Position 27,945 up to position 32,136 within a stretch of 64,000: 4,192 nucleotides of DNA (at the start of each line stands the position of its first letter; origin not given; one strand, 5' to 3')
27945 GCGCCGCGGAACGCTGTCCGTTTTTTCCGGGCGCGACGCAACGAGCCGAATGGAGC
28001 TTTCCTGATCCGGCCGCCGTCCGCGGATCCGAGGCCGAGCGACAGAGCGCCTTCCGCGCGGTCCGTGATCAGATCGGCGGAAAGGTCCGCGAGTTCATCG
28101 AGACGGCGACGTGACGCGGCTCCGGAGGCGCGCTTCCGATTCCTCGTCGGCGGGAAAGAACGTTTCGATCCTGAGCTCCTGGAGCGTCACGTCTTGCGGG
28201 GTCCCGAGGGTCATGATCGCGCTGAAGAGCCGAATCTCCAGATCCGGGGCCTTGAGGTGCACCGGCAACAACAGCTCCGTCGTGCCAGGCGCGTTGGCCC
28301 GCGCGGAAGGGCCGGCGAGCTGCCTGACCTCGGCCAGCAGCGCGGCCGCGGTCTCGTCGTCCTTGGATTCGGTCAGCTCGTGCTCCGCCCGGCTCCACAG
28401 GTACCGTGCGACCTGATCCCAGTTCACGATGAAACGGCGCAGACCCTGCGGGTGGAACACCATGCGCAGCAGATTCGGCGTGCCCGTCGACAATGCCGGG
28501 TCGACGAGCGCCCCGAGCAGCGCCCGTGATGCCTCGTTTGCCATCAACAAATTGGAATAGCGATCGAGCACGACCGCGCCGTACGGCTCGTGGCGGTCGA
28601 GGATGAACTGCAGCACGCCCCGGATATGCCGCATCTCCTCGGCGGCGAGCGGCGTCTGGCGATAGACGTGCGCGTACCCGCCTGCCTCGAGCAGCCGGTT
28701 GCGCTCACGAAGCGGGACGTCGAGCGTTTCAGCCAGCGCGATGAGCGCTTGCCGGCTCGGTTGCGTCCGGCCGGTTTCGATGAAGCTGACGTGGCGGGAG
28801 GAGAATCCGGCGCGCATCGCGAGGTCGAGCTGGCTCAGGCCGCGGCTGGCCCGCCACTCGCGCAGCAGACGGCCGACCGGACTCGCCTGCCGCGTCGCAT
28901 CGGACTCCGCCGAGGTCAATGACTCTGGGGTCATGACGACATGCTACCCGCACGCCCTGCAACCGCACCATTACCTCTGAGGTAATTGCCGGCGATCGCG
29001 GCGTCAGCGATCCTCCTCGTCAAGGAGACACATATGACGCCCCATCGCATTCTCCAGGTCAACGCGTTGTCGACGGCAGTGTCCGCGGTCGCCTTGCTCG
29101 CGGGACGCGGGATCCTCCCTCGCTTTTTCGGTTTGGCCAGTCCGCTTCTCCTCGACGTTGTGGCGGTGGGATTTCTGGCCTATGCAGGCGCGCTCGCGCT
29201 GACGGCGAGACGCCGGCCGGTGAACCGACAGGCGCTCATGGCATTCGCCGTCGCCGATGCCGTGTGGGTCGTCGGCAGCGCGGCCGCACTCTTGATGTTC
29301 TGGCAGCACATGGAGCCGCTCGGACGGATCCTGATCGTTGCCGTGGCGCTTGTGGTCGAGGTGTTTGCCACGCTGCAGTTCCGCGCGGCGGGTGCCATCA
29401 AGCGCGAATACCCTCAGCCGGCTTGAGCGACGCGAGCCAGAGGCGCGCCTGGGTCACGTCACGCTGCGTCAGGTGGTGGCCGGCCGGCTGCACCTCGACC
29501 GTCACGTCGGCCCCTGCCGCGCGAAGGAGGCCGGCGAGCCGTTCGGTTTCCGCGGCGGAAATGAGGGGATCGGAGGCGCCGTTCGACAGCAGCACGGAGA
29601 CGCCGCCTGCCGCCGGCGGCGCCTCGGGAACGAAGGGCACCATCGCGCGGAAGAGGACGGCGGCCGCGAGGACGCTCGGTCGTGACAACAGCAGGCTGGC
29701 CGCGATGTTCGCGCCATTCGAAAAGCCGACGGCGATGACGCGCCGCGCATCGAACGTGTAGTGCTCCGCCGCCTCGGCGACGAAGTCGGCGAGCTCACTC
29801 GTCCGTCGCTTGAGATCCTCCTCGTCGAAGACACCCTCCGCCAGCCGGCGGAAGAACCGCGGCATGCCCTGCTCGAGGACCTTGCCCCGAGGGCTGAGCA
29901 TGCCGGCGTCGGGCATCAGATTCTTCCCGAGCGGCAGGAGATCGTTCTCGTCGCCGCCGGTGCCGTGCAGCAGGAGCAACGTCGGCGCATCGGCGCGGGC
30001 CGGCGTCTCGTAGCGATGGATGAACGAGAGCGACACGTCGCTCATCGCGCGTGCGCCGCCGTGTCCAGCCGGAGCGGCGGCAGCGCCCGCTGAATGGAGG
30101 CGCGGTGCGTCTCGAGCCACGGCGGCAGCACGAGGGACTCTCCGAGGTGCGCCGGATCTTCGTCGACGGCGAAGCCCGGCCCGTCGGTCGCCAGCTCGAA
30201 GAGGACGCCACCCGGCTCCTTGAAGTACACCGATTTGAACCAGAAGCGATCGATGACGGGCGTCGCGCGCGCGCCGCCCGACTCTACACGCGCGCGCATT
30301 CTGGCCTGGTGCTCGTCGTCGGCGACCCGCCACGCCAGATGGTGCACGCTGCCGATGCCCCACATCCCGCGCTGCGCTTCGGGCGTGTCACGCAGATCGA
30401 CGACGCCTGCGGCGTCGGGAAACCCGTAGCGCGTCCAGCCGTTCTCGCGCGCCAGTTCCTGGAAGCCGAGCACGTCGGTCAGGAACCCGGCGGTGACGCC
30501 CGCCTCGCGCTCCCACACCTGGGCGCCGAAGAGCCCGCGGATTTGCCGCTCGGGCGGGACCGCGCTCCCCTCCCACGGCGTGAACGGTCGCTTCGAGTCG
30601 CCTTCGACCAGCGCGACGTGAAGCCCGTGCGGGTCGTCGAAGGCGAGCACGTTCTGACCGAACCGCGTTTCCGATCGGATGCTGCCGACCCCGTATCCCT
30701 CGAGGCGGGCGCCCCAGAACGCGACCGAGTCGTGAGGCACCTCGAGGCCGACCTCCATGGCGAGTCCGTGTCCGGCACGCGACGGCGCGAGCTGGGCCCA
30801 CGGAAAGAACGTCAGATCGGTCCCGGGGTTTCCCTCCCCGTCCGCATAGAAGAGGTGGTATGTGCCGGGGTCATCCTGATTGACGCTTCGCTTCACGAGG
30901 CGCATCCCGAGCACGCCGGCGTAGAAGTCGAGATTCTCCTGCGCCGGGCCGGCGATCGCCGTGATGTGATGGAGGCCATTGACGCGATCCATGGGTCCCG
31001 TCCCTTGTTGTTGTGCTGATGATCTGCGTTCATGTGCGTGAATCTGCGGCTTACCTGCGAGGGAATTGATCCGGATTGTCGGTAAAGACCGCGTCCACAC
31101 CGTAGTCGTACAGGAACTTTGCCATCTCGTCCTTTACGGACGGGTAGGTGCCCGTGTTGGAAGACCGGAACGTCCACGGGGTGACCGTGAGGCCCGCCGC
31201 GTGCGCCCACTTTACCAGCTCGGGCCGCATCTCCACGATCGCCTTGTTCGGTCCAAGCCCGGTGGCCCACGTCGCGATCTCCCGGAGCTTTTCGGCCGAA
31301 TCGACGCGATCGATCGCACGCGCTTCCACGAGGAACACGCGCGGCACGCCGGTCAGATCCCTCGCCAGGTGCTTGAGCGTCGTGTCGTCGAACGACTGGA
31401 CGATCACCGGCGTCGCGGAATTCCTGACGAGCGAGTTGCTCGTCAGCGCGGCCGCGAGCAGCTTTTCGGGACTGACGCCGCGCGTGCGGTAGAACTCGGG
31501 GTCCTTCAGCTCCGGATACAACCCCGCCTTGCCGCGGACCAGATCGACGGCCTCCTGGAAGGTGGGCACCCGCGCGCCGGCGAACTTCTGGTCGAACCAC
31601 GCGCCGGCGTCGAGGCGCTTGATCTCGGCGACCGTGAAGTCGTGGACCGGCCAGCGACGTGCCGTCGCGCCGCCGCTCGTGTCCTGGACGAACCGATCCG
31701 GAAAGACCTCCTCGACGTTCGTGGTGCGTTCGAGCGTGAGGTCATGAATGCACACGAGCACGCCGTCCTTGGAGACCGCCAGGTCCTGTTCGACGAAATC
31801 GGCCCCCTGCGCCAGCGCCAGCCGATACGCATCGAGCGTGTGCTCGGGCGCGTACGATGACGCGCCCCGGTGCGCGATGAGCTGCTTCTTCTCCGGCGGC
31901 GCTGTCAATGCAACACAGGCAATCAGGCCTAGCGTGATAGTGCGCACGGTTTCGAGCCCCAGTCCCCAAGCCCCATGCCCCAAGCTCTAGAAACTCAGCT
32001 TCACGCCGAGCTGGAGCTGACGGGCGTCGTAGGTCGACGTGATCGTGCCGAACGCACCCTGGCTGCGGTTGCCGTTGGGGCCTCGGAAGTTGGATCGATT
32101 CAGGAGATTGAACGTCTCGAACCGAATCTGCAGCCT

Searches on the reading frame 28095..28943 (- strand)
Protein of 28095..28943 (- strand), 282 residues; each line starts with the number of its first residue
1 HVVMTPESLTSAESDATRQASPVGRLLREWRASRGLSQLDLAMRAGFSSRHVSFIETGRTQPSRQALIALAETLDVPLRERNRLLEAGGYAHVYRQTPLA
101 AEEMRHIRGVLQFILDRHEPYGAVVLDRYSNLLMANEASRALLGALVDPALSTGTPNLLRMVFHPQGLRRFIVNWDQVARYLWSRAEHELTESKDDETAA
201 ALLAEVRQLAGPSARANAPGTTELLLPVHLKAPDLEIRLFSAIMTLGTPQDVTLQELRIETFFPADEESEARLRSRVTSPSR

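Call 83: search_protein_families(library=pfam, proteins=[window:28095-28943:-], max_evalue=0.00001)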
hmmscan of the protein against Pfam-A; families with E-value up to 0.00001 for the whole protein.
window:28095-28943:- (282 aa): 4 families
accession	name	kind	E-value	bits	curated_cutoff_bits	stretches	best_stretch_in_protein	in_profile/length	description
PF17765.7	MLTR_LBD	-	6.1e-33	114.7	26.3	1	109-274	3-166/168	MmyB-like transcription regulator ligand binding domain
PF13560.12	HTH_31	-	1.2e-13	51.5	27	1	24-84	3-64/64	Helix-turn-helix domain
PF01381.28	HTH_3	-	7.4e-13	48.8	23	1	27-80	1-54/55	Helix-turn-helix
PF12844.13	HTH_19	-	9.3e-07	29.1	30.2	1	24-78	1-55/64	Helix-turn-helix domain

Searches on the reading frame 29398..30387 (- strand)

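Call 83: search_protein_families(library=pfam, proteins=[window:29398-30387:-], max_evalue=0.00001)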
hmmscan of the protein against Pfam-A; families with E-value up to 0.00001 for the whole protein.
window:29398-30387:- (329 aa): 2 families
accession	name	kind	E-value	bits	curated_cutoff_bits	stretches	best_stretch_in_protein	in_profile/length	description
PF02230.22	Abhydrolase_2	-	2.3e-10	41.1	23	1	128-315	8-210/217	Phospholipase/Carboxylesterase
PF01738.24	DLH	-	9.2e-08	32.4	21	1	189-308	72-190/217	Dienelactone hydrolase family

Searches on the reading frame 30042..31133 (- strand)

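Call 83: search_protein_families(library=pfam, proteins=[window:30042-31133:-], max_evalue=0.00001)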
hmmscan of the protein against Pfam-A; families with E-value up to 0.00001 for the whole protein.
window:30042-31133:- (363 aa): 1 family
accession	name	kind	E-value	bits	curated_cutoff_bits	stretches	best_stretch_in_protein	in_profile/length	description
PF00903.31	Glyoxalase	-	6.7e-18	65.7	20.6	2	215-314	16-121/121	Glyoxalase/Bleomycin resistance protein/Dioxygenase superfamily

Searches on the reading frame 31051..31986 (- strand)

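Call 83: search_protein_families(library=pfam, proteins=[window:31051-31986:-], max_evalue=0.00001)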
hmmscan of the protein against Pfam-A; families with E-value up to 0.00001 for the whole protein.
window:31051-31986:- (311 aa): 1 family
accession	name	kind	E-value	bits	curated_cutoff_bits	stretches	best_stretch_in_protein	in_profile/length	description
PF03009.23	GDPD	-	5.5e-51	174.5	23.6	1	39-306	1-243/244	Glycerophosphoryl diester phosphodiesterase family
